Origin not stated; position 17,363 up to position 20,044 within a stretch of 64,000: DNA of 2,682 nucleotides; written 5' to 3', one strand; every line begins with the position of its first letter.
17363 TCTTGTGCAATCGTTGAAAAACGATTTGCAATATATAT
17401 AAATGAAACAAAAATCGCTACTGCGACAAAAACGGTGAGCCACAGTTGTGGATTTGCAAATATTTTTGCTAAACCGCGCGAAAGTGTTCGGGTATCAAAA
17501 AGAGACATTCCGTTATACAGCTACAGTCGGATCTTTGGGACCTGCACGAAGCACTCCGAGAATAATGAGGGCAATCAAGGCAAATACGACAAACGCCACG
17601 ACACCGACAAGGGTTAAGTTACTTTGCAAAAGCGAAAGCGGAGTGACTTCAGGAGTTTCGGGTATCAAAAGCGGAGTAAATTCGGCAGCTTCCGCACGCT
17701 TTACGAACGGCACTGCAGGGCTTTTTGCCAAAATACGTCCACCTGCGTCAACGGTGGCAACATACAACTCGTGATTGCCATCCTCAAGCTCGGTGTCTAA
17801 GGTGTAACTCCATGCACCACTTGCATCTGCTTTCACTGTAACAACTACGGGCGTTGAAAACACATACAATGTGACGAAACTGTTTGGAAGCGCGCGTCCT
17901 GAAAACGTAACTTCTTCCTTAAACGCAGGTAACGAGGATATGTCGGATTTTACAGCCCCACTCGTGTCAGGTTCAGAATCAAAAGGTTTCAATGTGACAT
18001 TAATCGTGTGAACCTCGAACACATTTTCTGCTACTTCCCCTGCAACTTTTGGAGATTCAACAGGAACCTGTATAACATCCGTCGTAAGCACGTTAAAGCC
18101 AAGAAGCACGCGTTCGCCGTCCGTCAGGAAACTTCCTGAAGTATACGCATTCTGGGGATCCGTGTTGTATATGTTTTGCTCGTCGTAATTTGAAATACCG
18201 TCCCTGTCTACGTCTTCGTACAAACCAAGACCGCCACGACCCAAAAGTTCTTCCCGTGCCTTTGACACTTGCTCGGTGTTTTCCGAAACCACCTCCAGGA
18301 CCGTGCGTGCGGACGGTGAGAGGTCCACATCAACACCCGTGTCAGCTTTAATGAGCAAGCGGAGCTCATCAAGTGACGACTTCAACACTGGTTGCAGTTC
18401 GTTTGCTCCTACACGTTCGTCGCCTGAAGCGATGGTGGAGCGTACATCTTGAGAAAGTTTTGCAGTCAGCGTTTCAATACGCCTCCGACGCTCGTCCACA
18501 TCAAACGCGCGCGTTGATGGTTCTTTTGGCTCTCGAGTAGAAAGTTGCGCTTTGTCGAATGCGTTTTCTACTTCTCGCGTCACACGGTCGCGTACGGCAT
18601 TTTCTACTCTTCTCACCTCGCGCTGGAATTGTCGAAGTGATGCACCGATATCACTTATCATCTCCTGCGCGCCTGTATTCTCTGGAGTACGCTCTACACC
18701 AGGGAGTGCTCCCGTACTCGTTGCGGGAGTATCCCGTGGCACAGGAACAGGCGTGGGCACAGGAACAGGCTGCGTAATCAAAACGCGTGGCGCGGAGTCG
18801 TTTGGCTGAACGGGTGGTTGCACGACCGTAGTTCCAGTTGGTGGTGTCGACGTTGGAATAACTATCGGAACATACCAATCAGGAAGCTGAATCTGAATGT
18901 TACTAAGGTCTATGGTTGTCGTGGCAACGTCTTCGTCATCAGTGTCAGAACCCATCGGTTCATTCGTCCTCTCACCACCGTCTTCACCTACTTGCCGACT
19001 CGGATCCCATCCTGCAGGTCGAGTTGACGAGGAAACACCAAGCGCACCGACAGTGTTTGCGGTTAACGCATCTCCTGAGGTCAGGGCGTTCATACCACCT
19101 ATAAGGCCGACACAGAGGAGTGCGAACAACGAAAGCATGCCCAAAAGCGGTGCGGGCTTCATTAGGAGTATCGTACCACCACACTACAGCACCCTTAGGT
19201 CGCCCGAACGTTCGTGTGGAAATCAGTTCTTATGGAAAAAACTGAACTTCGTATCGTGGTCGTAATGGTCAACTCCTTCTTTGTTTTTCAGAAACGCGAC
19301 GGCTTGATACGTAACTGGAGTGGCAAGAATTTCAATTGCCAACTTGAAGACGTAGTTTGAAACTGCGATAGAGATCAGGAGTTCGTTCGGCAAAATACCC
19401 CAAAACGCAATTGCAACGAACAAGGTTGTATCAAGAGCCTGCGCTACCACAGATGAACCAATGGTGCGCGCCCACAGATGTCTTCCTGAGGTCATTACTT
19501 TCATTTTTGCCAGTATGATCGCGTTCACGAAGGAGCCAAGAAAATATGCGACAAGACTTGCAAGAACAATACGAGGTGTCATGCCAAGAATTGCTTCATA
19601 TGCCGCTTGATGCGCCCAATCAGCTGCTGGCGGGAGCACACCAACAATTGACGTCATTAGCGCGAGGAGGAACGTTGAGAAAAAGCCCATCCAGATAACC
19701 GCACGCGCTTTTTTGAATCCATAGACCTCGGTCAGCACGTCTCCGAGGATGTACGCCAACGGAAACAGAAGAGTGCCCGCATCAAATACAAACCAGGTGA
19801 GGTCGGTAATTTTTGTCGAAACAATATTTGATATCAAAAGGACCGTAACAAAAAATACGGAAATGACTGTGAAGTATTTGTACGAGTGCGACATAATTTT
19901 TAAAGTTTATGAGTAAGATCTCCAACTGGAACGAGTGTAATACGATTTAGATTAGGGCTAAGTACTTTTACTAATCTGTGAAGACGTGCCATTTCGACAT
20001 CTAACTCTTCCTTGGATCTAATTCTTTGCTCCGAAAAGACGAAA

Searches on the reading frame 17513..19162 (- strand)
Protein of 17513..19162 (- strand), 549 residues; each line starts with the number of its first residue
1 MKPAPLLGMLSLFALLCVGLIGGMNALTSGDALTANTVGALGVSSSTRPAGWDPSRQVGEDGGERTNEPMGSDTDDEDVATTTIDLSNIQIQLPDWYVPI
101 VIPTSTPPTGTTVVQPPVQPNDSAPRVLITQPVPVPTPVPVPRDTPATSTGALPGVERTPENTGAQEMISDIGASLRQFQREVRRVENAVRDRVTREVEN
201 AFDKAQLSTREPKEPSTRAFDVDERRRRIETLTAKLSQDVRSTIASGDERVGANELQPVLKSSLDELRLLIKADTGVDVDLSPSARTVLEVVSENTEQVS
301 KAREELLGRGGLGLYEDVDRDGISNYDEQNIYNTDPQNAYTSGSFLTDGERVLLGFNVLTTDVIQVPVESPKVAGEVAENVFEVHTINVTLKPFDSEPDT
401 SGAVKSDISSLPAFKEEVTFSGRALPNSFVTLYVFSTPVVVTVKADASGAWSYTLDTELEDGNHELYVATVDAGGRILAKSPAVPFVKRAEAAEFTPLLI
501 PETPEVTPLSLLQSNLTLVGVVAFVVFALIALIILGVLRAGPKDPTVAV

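Call 33: search_protein_families(library=pfam, proteins=[window:17513-19162:-], max_evalue=0.0001)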
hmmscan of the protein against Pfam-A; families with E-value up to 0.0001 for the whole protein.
window:17513-19162:- (549 aa): 1 family
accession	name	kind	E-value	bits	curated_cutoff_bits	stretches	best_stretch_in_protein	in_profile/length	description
PF19077.6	Big_13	-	2.7e-09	37.9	27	1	417-481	28-94/102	Bacterial Ig-like domain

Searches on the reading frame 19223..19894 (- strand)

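Call 33: search_protein_families(library=pfam, proteins=[window:19223-19894:-], max_evalue=0.0001)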
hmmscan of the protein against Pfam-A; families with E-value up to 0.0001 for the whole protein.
window:19223-19894:- (223 aa): 1 family
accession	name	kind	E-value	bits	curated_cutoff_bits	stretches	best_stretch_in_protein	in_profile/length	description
PF02592.20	Vut_1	-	2.4e-53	181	27.2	1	38-197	1-151/152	Putative vitamin uptake transporter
